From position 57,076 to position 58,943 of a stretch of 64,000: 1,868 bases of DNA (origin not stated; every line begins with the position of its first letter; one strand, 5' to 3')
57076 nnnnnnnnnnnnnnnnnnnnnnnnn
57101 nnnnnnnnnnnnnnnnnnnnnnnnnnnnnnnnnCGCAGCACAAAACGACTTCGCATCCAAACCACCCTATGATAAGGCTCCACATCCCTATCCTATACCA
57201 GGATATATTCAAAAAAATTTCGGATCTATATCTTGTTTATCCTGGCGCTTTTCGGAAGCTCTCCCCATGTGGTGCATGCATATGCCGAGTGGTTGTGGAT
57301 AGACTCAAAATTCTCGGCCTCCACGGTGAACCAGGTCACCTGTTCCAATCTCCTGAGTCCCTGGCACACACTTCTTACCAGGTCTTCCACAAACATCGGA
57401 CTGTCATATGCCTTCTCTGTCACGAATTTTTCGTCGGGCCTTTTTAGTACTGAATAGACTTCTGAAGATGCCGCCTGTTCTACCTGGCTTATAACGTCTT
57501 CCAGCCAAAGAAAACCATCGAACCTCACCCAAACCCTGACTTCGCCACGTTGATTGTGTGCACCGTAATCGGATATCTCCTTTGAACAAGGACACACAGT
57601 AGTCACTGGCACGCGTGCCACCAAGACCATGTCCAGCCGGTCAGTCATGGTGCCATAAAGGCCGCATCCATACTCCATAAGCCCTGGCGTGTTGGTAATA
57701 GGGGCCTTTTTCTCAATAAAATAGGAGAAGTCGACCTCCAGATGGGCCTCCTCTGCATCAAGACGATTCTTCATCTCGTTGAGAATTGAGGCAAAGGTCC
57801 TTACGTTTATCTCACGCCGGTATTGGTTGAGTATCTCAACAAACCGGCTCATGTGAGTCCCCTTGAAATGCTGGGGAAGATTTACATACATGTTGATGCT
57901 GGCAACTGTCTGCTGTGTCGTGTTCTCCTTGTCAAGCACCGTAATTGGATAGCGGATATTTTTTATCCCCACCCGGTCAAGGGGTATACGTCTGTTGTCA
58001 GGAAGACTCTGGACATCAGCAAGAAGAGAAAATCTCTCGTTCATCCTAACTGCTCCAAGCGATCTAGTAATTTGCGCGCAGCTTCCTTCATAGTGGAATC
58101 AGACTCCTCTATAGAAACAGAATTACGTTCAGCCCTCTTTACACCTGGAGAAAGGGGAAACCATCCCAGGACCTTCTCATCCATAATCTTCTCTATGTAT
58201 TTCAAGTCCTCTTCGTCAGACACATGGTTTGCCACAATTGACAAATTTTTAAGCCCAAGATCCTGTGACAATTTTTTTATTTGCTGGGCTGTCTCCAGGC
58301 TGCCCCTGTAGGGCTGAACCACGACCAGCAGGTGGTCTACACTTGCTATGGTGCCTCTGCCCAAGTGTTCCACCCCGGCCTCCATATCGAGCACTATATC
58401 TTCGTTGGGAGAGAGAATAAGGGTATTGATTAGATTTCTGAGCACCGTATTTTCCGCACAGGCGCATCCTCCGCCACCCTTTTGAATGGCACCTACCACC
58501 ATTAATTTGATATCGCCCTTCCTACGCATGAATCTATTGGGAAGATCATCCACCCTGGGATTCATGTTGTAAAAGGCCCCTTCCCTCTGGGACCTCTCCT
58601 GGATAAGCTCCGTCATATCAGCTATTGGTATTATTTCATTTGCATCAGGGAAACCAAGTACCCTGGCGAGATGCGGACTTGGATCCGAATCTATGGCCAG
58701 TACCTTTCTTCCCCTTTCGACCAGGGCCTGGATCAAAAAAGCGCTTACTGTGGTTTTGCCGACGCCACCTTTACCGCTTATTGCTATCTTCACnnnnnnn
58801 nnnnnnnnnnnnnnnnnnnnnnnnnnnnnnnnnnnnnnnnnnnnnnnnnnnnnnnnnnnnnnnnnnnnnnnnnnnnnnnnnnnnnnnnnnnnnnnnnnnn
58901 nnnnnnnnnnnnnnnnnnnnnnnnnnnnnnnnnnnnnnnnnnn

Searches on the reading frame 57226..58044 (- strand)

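Call 27: search_protein_families(library=pfam, proteins=[window:57226-58044:-], max_evalue=0.001)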
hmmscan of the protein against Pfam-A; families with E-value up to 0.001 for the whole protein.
window:57226-58044:- (272 aa): 1 family
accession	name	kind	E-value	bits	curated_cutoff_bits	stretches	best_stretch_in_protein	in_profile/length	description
PF02649.19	GCHY-1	-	2.4e-97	326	25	1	8-256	1-260/260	Type I GTP cyclohydrolase folE2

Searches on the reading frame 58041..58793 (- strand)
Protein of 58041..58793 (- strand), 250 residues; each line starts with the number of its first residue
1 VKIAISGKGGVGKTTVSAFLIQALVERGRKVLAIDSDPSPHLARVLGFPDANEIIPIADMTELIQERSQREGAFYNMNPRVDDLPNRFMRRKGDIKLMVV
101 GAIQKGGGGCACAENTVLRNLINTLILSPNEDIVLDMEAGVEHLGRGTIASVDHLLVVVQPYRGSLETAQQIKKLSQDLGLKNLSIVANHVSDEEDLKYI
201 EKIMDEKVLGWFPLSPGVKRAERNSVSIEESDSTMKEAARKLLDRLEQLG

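Call 13: find_encoding_contigs(protein=window:58041-58793:-, flank=10000, max_places=6)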
Protein window:58041-58793:- (250 aa): 1 contig read that carries it; 1 place shown.
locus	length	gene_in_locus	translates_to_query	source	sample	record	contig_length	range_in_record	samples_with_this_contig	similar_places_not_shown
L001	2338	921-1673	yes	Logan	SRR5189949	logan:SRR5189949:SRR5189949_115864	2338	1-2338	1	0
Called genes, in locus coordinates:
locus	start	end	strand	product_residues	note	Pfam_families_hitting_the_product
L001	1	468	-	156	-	?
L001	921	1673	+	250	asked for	PF00142:Fer4_NifH, PF01656:CbiA, PF02374:ArsA_ATPase, PF10609:ParA (weak), PF13614:AAA_31, PF16575:CLP1_P (faint)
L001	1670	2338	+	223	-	?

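Call 27: search_protein_families(library=pfam, proteins=[window:58041-58793:-], max_evalue=0.001)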
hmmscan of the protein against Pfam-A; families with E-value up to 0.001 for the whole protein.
window:58041-58793:- (250 aa): 11 families
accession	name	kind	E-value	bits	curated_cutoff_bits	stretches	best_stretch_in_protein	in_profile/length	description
PF01656.29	CbiA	-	1.9e-16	60.6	25.4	1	3-224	2-121/125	CobQ/CobB/MinD/ParA nucleotide binding domain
PF13614.12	AAA_31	-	4.5e-11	43.4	27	1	5-174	6-162/177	AAA domain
PF00142.24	Fer4_NifH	-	8.7e-11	42.2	25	1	1-45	1-45/271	4Fe-4S iron sulfur cluster binding proteins, NifH/frxC family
PF02374.21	ArsA_ATPase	-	2.2e-09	37.4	24.3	1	3-46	4-47/305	Anion-transporting ATPase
PF10609.15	ParA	-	3.3e-09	37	27.1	1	5-50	9-55/246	NUBPL iron-transfer P-loop NTPase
PF13500.12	AAA_26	-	6.9e-06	26.5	27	0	155-220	131-196/198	AAA domain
PF16575.11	CLP1_P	-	1.7e-05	25.2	26.6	1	7-38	1-32/188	mRNA cleavage and polyadenylation factor CLP1 P-loop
PF06564.18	CBP_BcsQ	-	0.00019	21.5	21.3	1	4-41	5-43/234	Cellulose biosynthesis protein BcsQ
PF20720.3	nSTAND3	-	0.00076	19.7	27.2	0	4-40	21-56/155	Novel STAND NTPase 3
PF13479.12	AAA_24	-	0.00082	19.7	27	0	2-69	4-59/195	AAA domain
PF09140.17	MipZ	-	0.00084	19.2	20.7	0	7-37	8-38/262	ATPase MipZ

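Call 30: find_homologous_proteins(query=window:58041-58793:-, max_evalue=1e-40)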
Query window:58041-58793:- (250 aa): 7954 proteins with E <= 1e-40 among 8000 candidates; the best 120 are listed.
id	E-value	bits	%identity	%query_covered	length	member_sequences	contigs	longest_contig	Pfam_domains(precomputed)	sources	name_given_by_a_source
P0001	1.7e-153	527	97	100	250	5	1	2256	PF00142.25,PF16575.12,PF10609.16,PF01656.30,PF13614.13,PF02374.22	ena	-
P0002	1.2e-103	364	64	100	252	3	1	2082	PF00142.25,PF10609.16,PF01656.30,PF13614.13,PF02374.22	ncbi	-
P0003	4.2e-103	362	67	99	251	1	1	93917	PF00142.25,PF10609.16,PF01656.30,PF13614.13,PF13500.13,PF02374.22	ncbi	-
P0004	6.9e-103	361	67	100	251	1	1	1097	PF00142.25,PF10609.16,PF01656.30,PF13614.13,PF13500.13,PF02374.22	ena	-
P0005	1.3e-102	361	66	100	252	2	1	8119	PF00142.25,PF10609.16,PF01656.30,PF13614.13,PF02374.22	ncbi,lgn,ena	-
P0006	1.8e-102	360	66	100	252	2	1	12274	PF00142.25,PF10609.16,PF01656.30,PF13614.13,PF02374.22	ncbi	-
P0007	2.9e-102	359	66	98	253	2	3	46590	PF00142.25,PF10609.16,PF01656.30,PF13614.13,PF02374.22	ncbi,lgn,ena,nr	ncbi:MAG TPA: adenylyl-sulfate kinase [Thermodesulfobacteriaceae bacterium]|nr:adenylyl-sulfate kina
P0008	3.9e-102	359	68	100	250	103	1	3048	PF00142.25,PF10609.16,PF01656.30,PF13614.13,PF02374.22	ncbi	-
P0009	4.0e-102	359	69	94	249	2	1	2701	PF00142.25,PF16575.12,PF10609.16,PF01656.30,PF13614.13,PF02374.22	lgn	-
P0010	8.8e-102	358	68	99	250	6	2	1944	PF00142.25,PF10609.16,PF01656.30,PF13614.13,PF02374.22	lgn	-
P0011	9.7e-102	358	65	99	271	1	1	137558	PF00142.25,PF10609.16,PF01656.30,PF13614.13,PF02374.22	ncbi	-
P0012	1.3e-101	357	67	100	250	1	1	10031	PF00142.25,PF16575.12,PF10609.16,PF01656.30,PF13614.13,PF02374.22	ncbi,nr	ncbi:MAG: AAA family ATPase [Thermodesulfobacteriota bacterium]|nr:AAA family ATPase [Thermodesulfob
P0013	3.4e-101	356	67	99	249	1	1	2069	PF00142.25,PF10609.16,PF01656.30,PF13614.13,PF13500.13,PF02374.22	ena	-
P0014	3.9e-101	356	66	100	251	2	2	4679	PF00142.25,PF10609.16,PF01656.30,PF13614.13,PF13500.13,PF06564.19,PF02374.22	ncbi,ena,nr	ncbi:MAG: AAA family ATPase [Nitrospiraceae bacterium]|nr:AAA family ATPase [Nitrospiraceae bacteriu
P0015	8.1e-101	355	64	100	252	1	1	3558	PF00142.25,PF10609.16,PF01656.30,PF13614.13,PF02374.22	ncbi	-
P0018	2.2e-100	353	68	99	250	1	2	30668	PF00142.25,PF10609.16,PF01656.30,PF13614.13,PF06564.19,PF02374.22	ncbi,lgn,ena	-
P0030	5.4e-99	349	67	99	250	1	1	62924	PF00142.25,PF10609.16,PF01656.30,PF13614.13,PF06564.19,PF02374.22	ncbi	-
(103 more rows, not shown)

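Call 31: find_encoding_contigs(protein=P0001, flank=3000, max_places=3)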
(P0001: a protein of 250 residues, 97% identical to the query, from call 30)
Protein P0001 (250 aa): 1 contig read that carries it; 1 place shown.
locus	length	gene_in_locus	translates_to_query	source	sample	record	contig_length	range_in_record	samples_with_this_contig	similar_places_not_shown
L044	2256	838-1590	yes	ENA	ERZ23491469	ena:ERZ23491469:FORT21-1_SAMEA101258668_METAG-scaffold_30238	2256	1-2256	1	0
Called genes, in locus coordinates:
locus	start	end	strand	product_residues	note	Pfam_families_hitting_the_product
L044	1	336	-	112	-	?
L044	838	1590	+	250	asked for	PF00142:Fer4_NifH, PF01656:CbiA, PF02374:ArsA_ATPase, PF10609:ParA (weak), PF13614:AAA_31, PF16575:CLP1_P (faint)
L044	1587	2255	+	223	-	?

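Call 32: find_encoding_contigs(protein=P0003, flank=3000, max_places=2)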
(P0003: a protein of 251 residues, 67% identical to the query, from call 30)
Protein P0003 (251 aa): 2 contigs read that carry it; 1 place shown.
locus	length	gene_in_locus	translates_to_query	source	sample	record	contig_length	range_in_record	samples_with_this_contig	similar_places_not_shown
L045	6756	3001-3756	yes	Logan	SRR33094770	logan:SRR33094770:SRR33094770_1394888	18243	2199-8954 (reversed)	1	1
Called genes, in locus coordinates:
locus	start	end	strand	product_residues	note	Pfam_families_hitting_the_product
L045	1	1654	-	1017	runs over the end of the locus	PF01433:Peptidase_M1, PF04187:Cofac_haem_bdg, PF00595:PDZ, PF13180:PDZ_2, PF17820:PDZ_6 (weak)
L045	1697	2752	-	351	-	-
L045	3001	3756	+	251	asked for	PF00142:Fer4_NifH (weak), PF01656:CbiA, PF02374:ArsA_ATPase, PF10609:ParA (weak), PF13500:AAA_26 (faint), PF13614:AAA_31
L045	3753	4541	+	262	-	PF02649:GCHY-1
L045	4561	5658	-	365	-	PF02277:DBI_PRT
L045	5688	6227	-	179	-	PF02283:CobU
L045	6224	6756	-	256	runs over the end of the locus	PF03099:BPL_LplA_LipB, PF16917:BPL_LplA_LipB_2 (weak), PF02237:BPL_C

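Call 33: find_encoding_contigs(protein=P0007, flank=3000, max_places=2)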
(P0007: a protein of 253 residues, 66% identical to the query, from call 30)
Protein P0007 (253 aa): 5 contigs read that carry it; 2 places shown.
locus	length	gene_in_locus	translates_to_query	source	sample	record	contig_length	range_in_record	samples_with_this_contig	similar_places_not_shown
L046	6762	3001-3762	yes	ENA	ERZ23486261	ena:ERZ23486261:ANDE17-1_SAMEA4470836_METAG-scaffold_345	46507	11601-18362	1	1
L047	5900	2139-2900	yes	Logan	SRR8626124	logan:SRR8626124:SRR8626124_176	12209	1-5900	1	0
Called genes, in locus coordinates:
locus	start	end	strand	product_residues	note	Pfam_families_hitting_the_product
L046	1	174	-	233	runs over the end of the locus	PF09335:VTT_dom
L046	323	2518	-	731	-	PF13491:FtsK_4TM, PF17854:FtsK_alpha, PF01580:FtsK_SpoIIIE, PF09397:FtsK_gamma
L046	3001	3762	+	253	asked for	PF00142:Fer4_NifH, PF01656:CbiA, PF02374:ArsA_ATPase (weak), PF10609:ParA, PF13614:AAA_31 (weak)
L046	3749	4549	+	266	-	PF02649:GCHY-1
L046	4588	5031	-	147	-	PF00011:HSP20, PF17886:ArsA_HSP20 (weak)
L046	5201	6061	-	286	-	PF00514:Arm (faint), PF02985:HEAT (faint), PF13646:HEAT_2 (faint)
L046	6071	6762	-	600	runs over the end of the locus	PF00012:HSP70, PF06723:MreB_Mbl (weak)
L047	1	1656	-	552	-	?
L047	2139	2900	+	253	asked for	PF00142:Fer4_NifH, PF01656:CbiA, PF02374:ArsA_ATPase (weak), PF10609:ParA, PF13614:AAA_31 (weak)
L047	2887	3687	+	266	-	PF02649:GCHY-1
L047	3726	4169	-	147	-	PF00011:HSP20, PF17886:ArsA_HSP20 (weak)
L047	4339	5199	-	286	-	PF00514:Arm (faint), PF02985:HEAT (faint), PF13646:HEAT_2 (faint)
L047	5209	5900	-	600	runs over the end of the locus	PF00012:HSP70, PF06723:MreB_Mbl (weak)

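Call 35: find_encoding_contigs(protein=P0018, flank=2500, max_places=2)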
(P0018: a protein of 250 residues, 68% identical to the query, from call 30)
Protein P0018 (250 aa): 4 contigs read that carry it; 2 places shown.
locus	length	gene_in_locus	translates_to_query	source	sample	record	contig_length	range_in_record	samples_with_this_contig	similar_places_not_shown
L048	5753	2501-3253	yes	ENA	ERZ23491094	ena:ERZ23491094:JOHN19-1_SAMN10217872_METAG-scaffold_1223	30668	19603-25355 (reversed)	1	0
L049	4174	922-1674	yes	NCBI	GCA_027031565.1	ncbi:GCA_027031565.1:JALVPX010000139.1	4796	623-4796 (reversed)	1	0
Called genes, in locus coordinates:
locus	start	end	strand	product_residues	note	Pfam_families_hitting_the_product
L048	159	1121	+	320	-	PF00586:AIRS, PF02769:AIRS_C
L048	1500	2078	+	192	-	-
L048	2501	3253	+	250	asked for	PF00142:Fer4_NifH (weak), PF01656:CbiA, PF02374:ArsA_ATPase, PF06564:CBP_BcsQ (faint), PF10609:ParA (weak), PF13614:AAA_31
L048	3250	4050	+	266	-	PF02649:GCHY-1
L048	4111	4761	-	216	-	PF00571:CBS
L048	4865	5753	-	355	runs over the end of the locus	PF02277:DBI_PRT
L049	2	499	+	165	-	?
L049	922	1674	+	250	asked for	PF00142:Fer4_NifH (weak), PF01656:CbiA, PF02374:ArsA_ATPase, PF06564:CBP_BcsQ (faint), PF10609:ParA (weak), PF13614:AAA_31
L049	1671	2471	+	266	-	PF02649:GCHY-1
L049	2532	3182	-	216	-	PF00571:CBS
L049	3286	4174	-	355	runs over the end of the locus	PF02277:DBI_PRT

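Call 36: find_encoding_contigs(protein=P0012, flank=2500, max_places=2)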
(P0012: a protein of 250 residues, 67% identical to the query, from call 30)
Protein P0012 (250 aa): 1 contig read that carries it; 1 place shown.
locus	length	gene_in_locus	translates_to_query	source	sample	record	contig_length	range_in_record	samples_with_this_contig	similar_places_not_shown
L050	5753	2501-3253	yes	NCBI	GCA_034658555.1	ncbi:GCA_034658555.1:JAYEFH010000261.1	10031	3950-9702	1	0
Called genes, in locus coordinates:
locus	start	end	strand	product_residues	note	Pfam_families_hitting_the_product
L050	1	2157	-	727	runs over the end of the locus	PF13491:FtsK_4TM, PF17854:FtsK_alpha, PF01580:FtsK_SpoIIIE, PF09397:FtsK_gamma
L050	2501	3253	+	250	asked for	PF00142:Fer4_NifH (weak), PF01656:CbiA, PF02374:ArsA_ATPase, PF10609:ParA (weak), PF13614:AAA_31, PF16575:CLP1_P (faint)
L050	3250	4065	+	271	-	PF02649:GCHY-1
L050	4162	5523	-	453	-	PF01266:DAO, PF01593:Amino_oxidase, PF13450:NAD_binding_8, PF13454:NAD_binding_9 (faint)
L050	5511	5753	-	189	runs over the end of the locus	PF00762:Ferrochelatase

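Call 37: find_encoding_contigs(protein=P0030, flank=2500, max_places=2)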
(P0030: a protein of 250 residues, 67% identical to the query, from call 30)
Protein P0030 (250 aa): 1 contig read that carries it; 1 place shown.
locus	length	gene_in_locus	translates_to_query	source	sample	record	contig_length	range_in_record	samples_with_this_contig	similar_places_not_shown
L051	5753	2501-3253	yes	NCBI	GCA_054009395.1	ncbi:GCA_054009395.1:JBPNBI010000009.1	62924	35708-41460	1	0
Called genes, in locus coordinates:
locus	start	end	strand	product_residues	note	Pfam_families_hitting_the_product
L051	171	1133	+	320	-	PF00586:AIRS, PF02769:AIRS_C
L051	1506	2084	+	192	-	-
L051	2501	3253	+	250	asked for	PF00142:Fer4_NifH (weak), PF01656:CbiA, PF02374:ArsA_ATPase, PF06564:CBP_BcsQ (weak), PF10609:ParA (weak), PF13614:AAA_31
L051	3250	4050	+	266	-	PF02649:GCHY-1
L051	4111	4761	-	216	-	PF00571:CBS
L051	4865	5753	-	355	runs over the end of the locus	PF02277:DBI_PRT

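Call 38: find_encoding_contigs(protein=P0006, flank=2500, max_places=2)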
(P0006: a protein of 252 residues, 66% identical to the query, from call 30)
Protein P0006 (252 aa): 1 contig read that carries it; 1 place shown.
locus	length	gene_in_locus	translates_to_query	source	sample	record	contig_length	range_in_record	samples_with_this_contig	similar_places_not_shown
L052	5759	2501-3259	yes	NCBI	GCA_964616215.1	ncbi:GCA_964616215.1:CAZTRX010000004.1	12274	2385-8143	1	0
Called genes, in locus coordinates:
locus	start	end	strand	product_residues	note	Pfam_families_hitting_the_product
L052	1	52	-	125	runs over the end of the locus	-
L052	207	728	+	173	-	PF14512:TM1586_NiRdase (faint), PF00881:Nitroreductase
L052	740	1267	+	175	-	-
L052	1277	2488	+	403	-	PF02441:Flavoprotein, PF04127:DFP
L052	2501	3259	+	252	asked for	PF00142:Fer4_NifH, PF01656:CbiA, PF02374:ArsA_ATPase, PF10609:ParA (weak), PF13614:AAA_31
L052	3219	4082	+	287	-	PF02649:GCHY-1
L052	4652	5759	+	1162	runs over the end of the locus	PF17757:UvrB_inter, PF02559:CarD_TRCF_RID, PF04851:ResIII, PF00270:DEAD, PF00271:Helicase_C, PF03461:TRCF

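Call 69: find_encoding_contigs(protein=P0008, flank=1500, max_places=2)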
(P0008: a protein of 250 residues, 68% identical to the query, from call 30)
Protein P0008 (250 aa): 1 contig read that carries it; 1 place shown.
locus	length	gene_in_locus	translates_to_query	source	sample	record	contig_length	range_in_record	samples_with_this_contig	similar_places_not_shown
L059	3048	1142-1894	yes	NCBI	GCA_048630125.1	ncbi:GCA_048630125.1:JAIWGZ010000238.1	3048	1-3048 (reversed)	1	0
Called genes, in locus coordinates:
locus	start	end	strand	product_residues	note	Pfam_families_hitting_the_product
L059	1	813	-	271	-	?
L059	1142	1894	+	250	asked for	PF00142:Fer4_NifH (weak), PF01656:CbiA, PF02374:ArsA_ATPase, PF10609:ParA (weak), PF13614:AAA_31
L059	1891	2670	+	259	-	PF02649:GCHY-1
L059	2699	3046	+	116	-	?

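Call 70: find_encoding_contigs(protein=P0009, flank=1500, max_places=2)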
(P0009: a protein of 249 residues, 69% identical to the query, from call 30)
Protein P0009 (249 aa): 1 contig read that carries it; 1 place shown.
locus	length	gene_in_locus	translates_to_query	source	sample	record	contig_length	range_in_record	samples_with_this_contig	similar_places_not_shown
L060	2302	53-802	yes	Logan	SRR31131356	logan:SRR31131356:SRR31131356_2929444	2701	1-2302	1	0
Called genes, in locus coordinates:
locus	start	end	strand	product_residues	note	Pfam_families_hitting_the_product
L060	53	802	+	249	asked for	PF00142:Fer4_NifH (weak), PF01656:CbiA, PF02374:ArsA_ATPase, PF10609:ParA (weak), PF13614:AAA_31, PF16575:CLP1_P (faint)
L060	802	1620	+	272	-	PF02649:GCHY-1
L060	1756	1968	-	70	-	PF01165:Ribosomal_S21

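Call 71: find_encoding_contigs(protein=P0005, flank=1500, max_places=2)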
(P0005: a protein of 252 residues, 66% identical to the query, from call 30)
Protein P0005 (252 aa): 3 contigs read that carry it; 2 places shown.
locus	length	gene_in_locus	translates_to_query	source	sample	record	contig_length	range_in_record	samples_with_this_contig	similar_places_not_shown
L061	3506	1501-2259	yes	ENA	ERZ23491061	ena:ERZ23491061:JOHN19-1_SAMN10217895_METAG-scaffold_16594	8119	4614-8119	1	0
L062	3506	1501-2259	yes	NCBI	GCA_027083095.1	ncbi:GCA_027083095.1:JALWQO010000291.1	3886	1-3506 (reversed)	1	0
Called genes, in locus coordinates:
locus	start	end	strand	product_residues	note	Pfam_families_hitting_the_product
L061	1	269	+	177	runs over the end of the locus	-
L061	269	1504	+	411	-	PF02441:Flavoprotein, PF04127:DFP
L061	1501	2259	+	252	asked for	PF00142:Fer4_NifH, PF01656:CbiA, PF02374:ArsA_ATPase, PF10609:ParA (weak), PF13614:AAA_31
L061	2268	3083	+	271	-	PF02649:GCHY-1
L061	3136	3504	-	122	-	?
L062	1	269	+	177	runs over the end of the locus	-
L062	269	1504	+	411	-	PF02441:Flavoprotein, PF04127:DFP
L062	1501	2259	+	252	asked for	PF00142:Fer4_NifH, PF01656:CbiA, PF02374:ArsA_ATPase, PF10609:ParA (weak), PF13614:AAA_31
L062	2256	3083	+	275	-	PF02649:GCHY-1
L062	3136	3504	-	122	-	?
